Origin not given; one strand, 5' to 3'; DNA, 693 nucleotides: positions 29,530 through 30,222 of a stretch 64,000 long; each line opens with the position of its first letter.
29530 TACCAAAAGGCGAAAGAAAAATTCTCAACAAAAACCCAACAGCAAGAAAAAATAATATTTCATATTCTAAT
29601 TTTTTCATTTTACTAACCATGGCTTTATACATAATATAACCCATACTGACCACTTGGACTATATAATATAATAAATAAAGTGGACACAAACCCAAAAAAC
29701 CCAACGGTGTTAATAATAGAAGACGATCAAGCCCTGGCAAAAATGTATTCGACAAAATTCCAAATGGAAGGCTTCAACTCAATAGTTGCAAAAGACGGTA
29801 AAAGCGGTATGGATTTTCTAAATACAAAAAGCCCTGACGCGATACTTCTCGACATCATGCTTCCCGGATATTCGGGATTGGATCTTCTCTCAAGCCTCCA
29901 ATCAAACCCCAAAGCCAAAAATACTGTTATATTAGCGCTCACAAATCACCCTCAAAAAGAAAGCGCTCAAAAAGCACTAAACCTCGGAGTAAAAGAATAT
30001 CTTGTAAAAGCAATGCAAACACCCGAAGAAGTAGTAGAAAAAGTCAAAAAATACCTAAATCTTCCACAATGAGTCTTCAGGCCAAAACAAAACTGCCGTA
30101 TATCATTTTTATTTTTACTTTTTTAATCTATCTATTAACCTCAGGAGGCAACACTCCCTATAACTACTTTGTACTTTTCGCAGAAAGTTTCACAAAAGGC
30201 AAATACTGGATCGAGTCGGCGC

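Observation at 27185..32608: Lone CheY-like receiver domain translationally coupled to GT-C glycosyltransferases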

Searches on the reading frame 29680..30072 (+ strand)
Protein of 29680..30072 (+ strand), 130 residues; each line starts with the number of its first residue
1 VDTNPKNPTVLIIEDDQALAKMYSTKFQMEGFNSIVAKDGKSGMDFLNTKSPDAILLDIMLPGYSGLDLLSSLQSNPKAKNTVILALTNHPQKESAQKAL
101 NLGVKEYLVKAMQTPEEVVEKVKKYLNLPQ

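Call 5: search_protein_families(library=pfam, proteins=[window:29680-30072:+], max_evalue=0.01)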
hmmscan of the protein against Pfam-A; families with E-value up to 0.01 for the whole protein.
window:29680-30072:+ (130 aa): 2 families
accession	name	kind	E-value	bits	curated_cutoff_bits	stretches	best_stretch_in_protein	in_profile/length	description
PF00072.30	Response_reg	-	9.1e-23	81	30.2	1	10-122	1-110/111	Response regulator receiver domain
PF23198.2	PDE8A_N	-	0.0067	16.8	29.6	0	26-104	29-111/147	PDE8A-like, N-terminal domain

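Call 8: find_homologous_proteins(query=window:29680-30069:+)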
Query window:29680-30069:+ (130 aa): 752 proteins with E <= 0.001 among 830 candidates; the best 120 are listed.
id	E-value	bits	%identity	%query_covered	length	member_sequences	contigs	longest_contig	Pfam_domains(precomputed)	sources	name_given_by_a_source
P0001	7.5e-77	273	100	100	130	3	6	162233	PF00072.31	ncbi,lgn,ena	-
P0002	2.0e-39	152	60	94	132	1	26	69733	PF00072.31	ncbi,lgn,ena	-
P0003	2.0e-39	152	60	94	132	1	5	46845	PF00072.31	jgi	-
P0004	3.4e-37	145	56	95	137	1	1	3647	PF00072.31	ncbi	-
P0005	1.5e-36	143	58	99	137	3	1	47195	PF00072.31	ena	-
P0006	5.1e-36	141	58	95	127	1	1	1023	PF00072.31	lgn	-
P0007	6.1e-36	141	58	95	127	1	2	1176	PF00072.31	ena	-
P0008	6.6e-36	141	60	93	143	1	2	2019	PF00072.31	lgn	-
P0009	1.0e-35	140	58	95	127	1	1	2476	PF00072.31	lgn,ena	-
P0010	2.2e-35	139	56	90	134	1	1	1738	PF00072.31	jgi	-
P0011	2.5e-35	139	55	95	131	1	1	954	PF00072.31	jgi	-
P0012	3.1e-35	139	57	93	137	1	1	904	PF00072.31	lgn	-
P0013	4.2e-35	138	56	95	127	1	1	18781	PF00072.31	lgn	-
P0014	4.4e-35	138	55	95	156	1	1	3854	PF00072.31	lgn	-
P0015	5.3e-35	138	57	92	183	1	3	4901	PF00072.31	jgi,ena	-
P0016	9.5e-35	137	57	93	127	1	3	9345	PF00072.31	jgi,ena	-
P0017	1.6e-34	136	57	93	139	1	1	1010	PF00072.31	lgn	-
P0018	2.0e-34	136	59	93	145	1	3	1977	PF00072.31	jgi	jgi:two-component system alkaline phosphatase synthesis response regulator PhoP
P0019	2.9e-34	136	59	93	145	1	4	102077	PF00072.31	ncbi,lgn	-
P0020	3.2e-34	135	53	95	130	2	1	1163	PF00072.31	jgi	jgi:DNA-binding response OmpR family regulator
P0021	3.7e-34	135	57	94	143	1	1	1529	PF00072.31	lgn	-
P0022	3.8e-34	135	58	91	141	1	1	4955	PF00072.31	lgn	-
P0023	3.9e-34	135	55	95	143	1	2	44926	PF00072.31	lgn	-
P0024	6.2e-34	134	54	97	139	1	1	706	PF00072.31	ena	-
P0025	7.8e-34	134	58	91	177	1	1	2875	PF00072.31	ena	-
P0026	9.4e-34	134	54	98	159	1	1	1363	PF00072.31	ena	-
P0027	1.1e-33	134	56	91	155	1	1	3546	PF00072.31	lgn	-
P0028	1.2e-33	134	56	96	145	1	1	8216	PF00072.31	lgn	-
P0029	1.3e-33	133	56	93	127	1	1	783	PF00072.31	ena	-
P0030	1.6e-33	133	56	94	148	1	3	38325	PF00072.31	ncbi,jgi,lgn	ncbi:MAG: response regulator [Candidatus Woesebacteria bacterium]|jgi:two-component system alkaline 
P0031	1.7e-33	133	54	94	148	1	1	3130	PF00072.31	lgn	-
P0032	1.7e-33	133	56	92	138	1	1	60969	PF00072.31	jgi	jgi:CheY-like chemotaxis protein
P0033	1.9e-33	133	51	100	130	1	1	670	PF00072.31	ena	-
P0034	2.3e-33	133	56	92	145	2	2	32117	PF00072.31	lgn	-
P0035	2.4e-33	133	59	92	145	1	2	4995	PF00072.31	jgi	jgi:CheY-like chemotaxis protein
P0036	3.0e-33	132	56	91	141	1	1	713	PF00072.31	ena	-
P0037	3.1e-33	132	56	95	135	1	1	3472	PF00072.31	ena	-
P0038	3.1e-33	132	56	93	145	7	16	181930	PF00072.31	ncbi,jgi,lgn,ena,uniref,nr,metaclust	ncbi:MAG: Phosphate regulon transcriptional regulatory protein PhoB [Candidatus Woesebacteria bacter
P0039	3.2e-33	132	58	92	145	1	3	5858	PF00072.31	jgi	jgi:CheY-like chemotaxis protein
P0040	4.3e-33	132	54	95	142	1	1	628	PF00072.31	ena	-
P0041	4.7e-33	132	56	91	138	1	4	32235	PF00072.31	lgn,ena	-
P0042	5.2e-33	132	57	90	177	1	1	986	PF00072.31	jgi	jgi:CheY-like chemotaxis protein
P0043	5.7e-33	131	55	96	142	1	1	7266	PF00072.31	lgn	-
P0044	5.7e-33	131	55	96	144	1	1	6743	PF00072.31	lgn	-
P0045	5.9e-33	131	55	92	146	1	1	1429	PF00072.31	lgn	-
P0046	6.8e-33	131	57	91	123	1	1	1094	PF00072.31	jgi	-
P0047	6.9e-33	131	58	91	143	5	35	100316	PF00072.31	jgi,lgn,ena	-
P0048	7.7e-33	131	56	92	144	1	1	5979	PF00072.31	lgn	-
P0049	7.8e-33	131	56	90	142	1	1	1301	PF00072.31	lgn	-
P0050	8.7e-33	131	58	88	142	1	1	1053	PF00072.31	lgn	-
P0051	8.8e-33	131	58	94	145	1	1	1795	PF00072.31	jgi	-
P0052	1.0e-32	131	54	93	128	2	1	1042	PF00072.31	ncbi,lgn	-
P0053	1.1e-32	130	51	88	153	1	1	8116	PF00072.31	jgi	jgi:DNA-binding response OmpR family regulator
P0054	1.3e-32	130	54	92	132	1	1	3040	PF00072.31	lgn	-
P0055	1.4e-32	130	58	91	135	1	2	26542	PF00072.31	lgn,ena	-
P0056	1.4e-32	130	52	95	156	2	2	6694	PF00072.31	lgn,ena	-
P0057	1.7e-32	130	56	90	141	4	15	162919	PF00072.31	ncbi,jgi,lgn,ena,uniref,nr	ncbi:MAG: PAS/PAC sensor hybrid histidine kinase [Candidatus Woesebacteria bacterium GW2011_GWB1_38_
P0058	2.1e-32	130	54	95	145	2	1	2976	PF00072.31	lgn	-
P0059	2.3e-32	129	52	98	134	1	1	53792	PF00072.31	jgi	jgi:two-component system, chemotaxis family, sensor histidine kinase and response regulator PixL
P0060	2.3e-32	129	55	92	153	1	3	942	PF00072.31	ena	-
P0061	2.4e-32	129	56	92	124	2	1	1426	PF00072.31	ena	-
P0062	3.0e-32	129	53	93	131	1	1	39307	PF00072.31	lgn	-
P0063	3.1e-32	129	52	92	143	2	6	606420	PF00072.31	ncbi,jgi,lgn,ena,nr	ncbi:MAG TPA: response regulator [Patescibacteria group bacterium]|nr:response regulator [Patescibac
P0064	3.3e-32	129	56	91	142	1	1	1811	PF00072.31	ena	-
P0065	3.6e-32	129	55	93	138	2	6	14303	PF00072.31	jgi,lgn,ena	-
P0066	5.4e-32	128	55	92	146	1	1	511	PF00072.31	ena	-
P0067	6.6e-32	128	55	93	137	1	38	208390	PF00072.31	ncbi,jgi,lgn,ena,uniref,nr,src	ncbi:hypothetical protein A2865_02360 [Candidatus Woesebacteria bacterium RIFCSPHIGHO2_01_FULL_39_17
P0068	6.6e-32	128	52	95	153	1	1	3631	PF00072.31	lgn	-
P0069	6.9e-32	128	56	95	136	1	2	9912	PF00072.31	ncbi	-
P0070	7.6e-32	128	55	91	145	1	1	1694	PF00072.31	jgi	jgi:DNA-binding response OmpR family regulator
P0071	7.8e-32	128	52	91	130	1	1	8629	PF00072.31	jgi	jgi:DNA-binding response OmpR family regulator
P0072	7.8e-32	128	50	97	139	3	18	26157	PF00072.31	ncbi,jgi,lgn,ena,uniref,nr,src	ncbi:MAG: hypothetical protein US53_C0027G0003 [Candidatus Woesebacteria bacterium GW2011_GWA1_37_7]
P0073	8.5e-32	128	57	91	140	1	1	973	PF00072.31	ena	-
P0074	1.0e-31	127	53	94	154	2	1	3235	PF00072.31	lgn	-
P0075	1.0e-31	127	56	91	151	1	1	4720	PF00072.31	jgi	jgi:DNA-binding response OmpR family regulator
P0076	1.1e-31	127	53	94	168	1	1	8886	PF00072.31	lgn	-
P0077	1.1e-31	127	58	89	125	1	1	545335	PF00072.31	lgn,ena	-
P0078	1.2e-31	127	53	95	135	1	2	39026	PF00072.31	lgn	-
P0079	1.2e-31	127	55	92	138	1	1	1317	PF00072.31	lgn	-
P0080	1.3e-31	127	54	96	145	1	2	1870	PF00072.31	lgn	-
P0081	1.3e-31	127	56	91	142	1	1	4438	PF00072.31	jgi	jgi:two-component system, OmpR family, alkaline phosphatase synthesis response regulator PhoP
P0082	1.4e-31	127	59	82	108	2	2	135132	PF00072.31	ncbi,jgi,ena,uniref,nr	ncbi:hypothetical protein A2382_04870 [Candidatus Woesebacteria bacterium RIFOXYB1_FULL_38_16]|unire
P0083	1.4e-31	127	52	95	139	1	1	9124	PF00072.31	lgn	-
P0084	1.4e-31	127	55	92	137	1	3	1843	PF00072.31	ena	-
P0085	1.6e-31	127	53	91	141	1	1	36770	PF00072.31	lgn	-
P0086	1.6e-31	127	52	92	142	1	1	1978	PF00072.31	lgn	-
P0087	1.8e-31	127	55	92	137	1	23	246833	PF00072.31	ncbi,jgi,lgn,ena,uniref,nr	ncbi:MAG: Response regulator DrrA [Candidatus Woesebacteria bacterium GW2011_GWB1_39_12]|uniref:Resp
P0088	1.8e-31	127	54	93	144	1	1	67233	PF00072.31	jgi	jgi:DNA-binding response OmpR family regulator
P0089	1.8e-31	127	52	94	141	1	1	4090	PF00072.31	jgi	jgi:CheY-like chemotaxis protein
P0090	1.9e-31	126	55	92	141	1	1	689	PF00072.31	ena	-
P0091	2.2e-31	126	51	97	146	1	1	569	PF00072.31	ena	-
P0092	2.3e-31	126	54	91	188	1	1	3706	PF00072.31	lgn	-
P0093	2.3e-31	126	55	92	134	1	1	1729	PF00072.31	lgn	-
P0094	2.4e-31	126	55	91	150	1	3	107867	PF00072.31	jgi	jgi:DNA-binding response OmpR family regulator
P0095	2.5e-31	126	54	92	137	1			PF00072.31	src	-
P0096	3.0e-31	126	56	91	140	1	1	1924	PF00072.31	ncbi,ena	-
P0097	3.5e-31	126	52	95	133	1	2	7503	PF00072.31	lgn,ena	-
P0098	3.6e-31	126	53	95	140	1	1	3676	PF00072.31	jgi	jgi:CheY-like chemotaxis protein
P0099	3.7e-31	126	55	92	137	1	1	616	PF00072.31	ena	-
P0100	3.8e-31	126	57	91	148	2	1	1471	PF00072.31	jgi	-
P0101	4.0e-31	125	52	97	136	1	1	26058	PF00072.31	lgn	-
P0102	4.1e-31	125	54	93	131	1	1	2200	PF00072.31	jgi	jgi:DNA-binding response OmpR family regulator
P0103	4.3e-31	125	53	92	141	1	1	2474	PF03709.22,PF00072.31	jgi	jgi:two-component system alkaline phosphatase synthesis response regulator PhoP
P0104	4.5e-31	125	54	90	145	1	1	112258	PF00072.31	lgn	-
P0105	4.6e-31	125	55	91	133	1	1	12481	PF00072.31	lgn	-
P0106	4.7e-31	125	55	92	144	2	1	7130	PF00072.31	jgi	jgi:CheY-like chemotaxis protein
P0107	4.8e-31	125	54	91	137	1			PF00072.31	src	-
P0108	4.9e-31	125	54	92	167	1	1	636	PF00072.31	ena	-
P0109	5.1e-31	125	54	93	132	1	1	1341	PF00072.31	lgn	-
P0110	5.2e-31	125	55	91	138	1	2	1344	PF00072.31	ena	-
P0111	5.4e-31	125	54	91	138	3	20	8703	PF00072.31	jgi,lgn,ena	-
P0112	5.4e-31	125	56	90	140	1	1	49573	PF00072.31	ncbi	-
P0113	5.7e-31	125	54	92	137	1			PF00072.31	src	-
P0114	6.9e-31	125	53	91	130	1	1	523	PF00072.31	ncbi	-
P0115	7.1e-31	125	57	91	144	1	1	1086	PF00072.31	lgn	-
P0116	7.1e-31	125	52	92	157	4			PF00072.31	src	-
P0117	7.6e-31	125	55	91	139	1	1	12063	PF00072.31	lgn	-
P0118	8.3e-31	124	56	91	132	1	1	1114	PF00072.31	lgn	-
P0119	8.6e-31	124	52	92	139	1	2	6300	PF00072.31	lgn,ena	-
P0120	9.1e-31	124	56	91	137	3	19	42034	PF00072.31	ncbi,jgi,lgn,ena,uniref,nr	ncbi:hypothetical protein A2714_05495 [Candidatus Woesebacteria bacterium RIFCSPHIGHO2_01_FULL_38_9]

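Call 11: find_encoding_contigs(protein=P0002, flank=8000, max_places=2)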
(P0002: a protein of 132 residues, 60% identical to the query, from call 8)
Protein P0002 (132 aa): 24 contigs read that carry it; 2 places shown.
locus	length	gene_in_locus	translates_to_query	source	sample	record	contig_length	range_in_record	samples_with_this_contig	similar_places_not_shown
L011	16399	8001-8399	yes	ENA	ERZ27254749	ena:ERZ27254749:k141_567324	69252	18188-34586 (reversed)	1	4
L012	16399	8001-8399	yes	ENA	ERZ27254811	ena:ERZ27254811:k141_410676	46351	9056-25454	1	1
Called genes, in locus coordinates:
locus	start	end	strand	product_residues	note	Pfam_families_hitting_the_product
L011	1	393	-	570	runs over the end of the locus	PF03023:MurJ, PF13440:Polysacc_synt_3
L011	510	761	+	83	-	PF01649:Ribosomal_S20p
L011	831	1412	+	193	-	PF05137:PilN (weak)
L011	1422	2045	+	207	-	PF04350:PilO (weak)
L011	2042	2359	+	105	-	-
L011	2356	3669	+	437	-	PF16656:Pur_ac_phosph_N (weak), PF19077:Big_13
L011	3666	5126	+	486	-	-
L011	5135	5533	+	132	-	-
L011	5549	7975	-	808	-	PF13231:PMT_2, PF16192:PMT_4TMC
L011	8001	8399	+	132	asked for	PF00072:Response_reg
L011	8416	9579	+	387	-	-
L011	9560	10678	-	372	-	PF03816:LytR_cpsA_psr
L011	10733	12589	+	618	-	PF00580:UvrD-helicase, PF13245:AAA_19, PF13604:AAA_30 (faint), PF13361:UvrD_C, PF13538:UvrD_C_2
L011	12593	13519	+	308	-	PF02388:FemAB, PF13480:Acetyltransf_6, PF02388:FemAB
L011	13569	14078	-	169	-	-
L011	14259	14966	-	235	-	PF13384:HTH_23 (faint), PF00665:rve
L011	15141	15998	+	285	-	PF02388:FemAB (weak)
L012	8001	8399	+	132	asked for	PF00072:Response_reg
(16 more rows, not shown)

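Call 12: find_encoding_contigs(protein=P0005, flank=8000, max_places=2)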
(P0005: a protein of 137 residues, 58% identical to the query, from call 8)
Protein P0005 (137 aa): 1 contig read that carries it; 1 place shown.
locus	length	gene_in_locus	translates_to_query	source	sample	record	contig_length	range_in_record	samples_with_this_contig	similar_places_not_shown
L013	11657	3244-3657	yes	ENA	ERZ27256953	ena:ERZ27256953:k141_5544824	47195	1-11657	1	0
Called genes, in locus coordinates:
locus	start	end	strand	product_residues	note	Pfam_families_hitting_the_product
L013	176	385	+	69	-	PF18929:DUF5678 (weak)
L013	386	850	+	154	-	-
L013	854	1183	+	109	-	-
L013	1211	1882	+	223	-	-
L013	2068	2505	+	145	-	PF00072:Response_reg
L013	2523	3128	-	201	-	-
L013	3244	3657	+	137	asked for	PF00072:Response_reg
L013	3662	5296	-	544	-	PF00343:Phosphorylase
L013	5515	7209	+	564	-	-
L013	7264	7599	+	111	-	-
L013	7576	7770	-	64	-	-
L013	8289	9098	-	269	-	-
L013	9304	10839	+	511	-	PF13541:ChlI, PF00158:Sigma54_activat (faint), PF00493:MCM (faint), PF01078:Mg_chelatase, PF07728:AAA_5 (weak), PF13335:Mg_chelatase_C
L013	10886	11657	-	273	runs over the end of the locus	PF02498:Bro-N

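Call 22: find_related_loci(query=A2, collection=metagenome_contigs, flank=7000)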
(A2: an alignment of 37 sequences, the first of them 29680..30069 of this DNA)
Query A2 (130 aa) in metagenome_contigs; peptide patterns used: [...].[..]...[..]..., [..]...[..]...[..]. (x = any residue, [..] = any of these).
600 stretches matched a pattern (row limit reached: there are more); 586 encode a relative of the query (tblastn E <= 1e-3); the best 80 are kept; 80 distinct loci.
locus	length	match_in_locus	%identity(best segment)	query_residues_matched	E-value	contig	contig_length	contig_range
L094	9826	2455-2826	39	4-127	5e-24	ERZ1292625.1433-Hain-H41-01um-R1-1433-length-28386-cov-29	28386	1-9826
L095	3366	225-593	37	4-126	8e-24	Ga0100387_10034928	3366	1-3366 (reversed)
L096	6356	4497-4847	39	10-126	9e-24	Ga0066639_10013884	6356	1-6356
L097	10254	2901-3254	39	10-127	2e-23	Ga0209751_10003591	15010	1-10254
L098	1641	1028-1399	35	2-127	3e-22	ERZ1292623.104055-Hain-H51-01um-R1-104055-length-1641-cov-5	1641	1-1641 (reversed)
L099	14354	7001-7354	40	10-127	6e-22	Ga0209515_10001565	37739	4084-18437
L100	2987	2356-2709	37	10-127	3e-21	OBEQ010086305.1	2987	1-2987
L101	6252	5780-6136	37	10-127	5e-21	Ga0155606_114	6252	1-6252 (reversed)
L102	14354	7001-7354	36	10-127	1e-20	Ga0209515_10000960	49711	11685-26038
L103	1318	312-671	37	6-126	2e-20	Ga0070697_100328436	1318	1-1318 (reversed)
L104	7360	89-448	34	7-127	4e-20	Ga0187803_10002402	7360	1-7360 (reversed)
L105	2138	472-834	34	5-127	6e-20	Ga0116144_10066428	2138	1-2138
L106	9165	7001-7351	31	10-126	1e-19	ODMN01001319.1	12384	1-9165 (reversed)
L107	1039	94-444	31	10-127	2e-19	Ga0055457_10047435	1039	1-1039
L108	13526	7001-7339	35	10-123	2e-17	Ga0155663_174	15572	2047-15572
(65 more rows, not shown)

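Call 23: find_encoding_contigs(protein=P0038, flank=7000, max_places=1)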
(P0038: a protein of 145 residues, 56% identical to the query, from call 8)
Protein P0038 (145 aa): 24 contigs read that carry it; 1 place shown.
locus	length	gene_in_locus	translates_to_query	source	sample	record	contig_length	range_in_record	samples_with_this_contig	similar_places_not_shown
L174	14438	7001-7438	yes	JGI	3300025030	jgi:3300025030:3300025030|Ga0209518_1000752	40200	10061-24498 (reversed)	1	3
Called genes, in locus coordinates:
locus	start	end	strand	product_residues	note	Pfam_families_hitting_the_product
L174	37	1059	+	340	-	PF00881:Nitroreductase (faint), PF14512:TM1586_NiRdase (faint)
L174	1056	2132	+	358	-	PF02812:ELFV_dehydrog_N, PF00208:ELFV_dehydrog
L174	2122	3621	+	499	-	-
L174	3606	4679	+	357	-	PF00899:ThiF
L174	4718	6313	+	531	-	PF16927:HisKA_7TM, PF00512:HisKA, PF02518:HATPase_c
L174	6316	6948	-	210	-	-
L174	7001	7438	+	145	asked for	PF00072:Response_reg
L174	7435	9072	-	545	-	PF00343:Phosphorylase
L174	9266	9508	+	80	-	-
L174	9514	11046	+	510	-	PF13541:ChlI, PF00493:MCM (faint), PF01078:Mg_chelatase, PF07728:AAA_5 (faint), PF13335:Mg_chelatase_C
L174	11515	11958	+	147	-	PF02580:Tyr_Deacylase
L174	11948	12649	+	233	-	-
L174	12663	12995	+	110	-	-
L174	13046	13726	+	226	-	PF01694:Rhomboid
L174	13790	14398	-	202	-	PF00730:HhH-GPD, PF00633:HHH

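Call 24: find_encoding_contigs(protein=P0063, flank=7000, max_places=1)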
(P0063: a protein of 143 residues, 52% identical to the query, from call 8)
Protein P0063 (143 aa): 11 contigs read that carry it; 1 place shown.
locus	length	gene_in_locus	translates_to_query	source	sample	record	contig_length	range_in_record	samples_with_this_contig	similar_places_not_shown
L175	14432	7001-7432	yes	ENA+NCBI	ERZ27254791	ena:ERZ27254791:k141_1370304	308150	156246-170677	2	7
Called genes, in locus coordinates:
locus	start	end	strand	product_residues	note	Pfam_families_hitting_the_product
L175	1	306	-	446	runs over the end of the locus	PF13620:CarboxypepD_reg (faint)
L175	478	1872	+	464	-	PF11104:PilM_2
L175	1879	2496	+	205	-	-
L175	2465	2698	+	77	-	-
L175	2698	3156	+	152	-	PF07963:N_methyl (weak)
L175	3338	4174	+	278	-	PF01040:UbiA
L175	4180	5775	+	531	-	PF16927:HisKA_7TM, PF00512:HisKA, PF02518:HATPase_c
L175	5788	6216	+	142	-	PF00072:Response_reg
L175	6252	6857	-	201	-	-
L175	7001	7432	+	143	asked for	PF00072:Response_reg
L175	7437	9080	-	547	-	PF00343:Phosphorylase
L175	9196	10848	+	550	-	-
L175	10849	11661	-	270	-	-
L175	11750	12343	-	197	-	PF00081:Sod_Fe_N, PF02777:Sod_Fe_C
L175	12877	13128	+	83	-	-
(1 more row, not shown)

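Call 25: find_encoding_contigs(protein=P0067, flank=7000, max_places=1)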
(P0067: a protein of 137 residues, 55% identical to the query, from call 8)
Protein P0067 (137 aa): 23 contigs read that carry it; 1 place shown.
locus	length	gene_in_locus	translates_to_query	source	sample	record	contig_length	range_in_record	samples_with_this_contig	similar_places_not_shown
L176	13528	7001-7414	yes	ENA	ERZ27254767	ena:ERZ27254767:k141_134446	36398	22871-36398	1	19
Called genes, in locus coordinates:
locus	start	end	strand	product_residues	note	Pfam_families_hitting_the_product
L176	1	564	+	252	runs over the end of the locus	-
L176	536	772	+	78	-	-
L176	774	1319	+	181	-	PF07963:N_methyl (weak)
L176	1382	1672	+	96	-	PF02604:PhdYeFM_antitox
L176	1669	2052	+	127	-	PF01850:PIN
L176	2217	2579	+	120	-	-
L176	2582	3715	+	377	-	PF00278:Orn_DAP_Arg_deC, PF01168:Ala_racemase_N, PF02784:Orn_Arg_deC_N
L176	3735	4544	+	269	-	-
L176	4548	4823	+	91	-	-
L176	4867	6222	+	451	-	PF00512:HisKA, PF02518:HATPase_c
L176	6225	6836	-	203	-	-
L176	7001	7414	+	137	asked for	PF00072:Response_reg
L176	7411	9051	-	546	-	PF00343:Phosphorylase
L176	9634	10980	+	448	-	PF00512:HisKA, PF02518:HATPase_c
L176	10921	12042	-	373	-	-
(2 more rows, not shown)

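Call 26: find_encoding_contigs(protein=P0077, flank=7000, max_places=1)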
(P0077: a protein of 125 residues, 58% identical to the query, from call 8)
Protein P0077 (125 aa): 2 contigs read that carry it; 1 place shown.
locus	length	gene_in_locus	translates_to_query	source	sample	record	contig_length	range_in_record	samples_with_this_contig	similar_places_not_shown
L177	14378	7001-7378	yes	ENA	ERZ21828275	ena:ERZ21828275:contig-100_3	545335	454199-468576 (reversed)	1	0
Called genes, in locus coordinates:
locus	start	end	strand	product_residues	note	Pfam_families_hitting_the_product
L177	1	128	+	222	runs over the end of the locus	-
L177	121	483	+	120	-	-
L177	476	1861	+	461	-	PF00041:fn3 (weak), PF16656:Pur_ac_phosph_N, PF19077:Big_13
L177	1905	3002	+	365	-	-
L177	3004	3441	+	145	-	-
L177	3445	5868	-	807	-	PF13231:PMT_2, PF16192:PMT_4TMC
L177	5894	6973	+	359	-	-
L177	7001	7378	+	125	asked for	PF00072:Response_reg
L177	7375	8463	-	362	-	PF03816:LytR_cpsA_psr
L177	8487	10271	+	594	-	PF00580:UvrD-helicase, PF13245:AAA_19, PF13604:AAA_30 (faint), PF13361:UvrD_C, PF13538:UvrD_C_2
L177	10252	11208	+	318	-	PF02388:FemAB, PF13480:Acetyltransf_6, PF02388:FemAB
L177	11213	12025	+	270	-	-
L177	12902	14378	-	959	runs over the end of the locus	PF00580:UvrD-helicase, PF13245:AAA_19, PF13604:AAA_30 (faint), PF13361:UvrD_C, PF13538:UvrD_C_2 (faint), PF12705:PDDEXK_1, PF01930:Cas_Cas4 (faint)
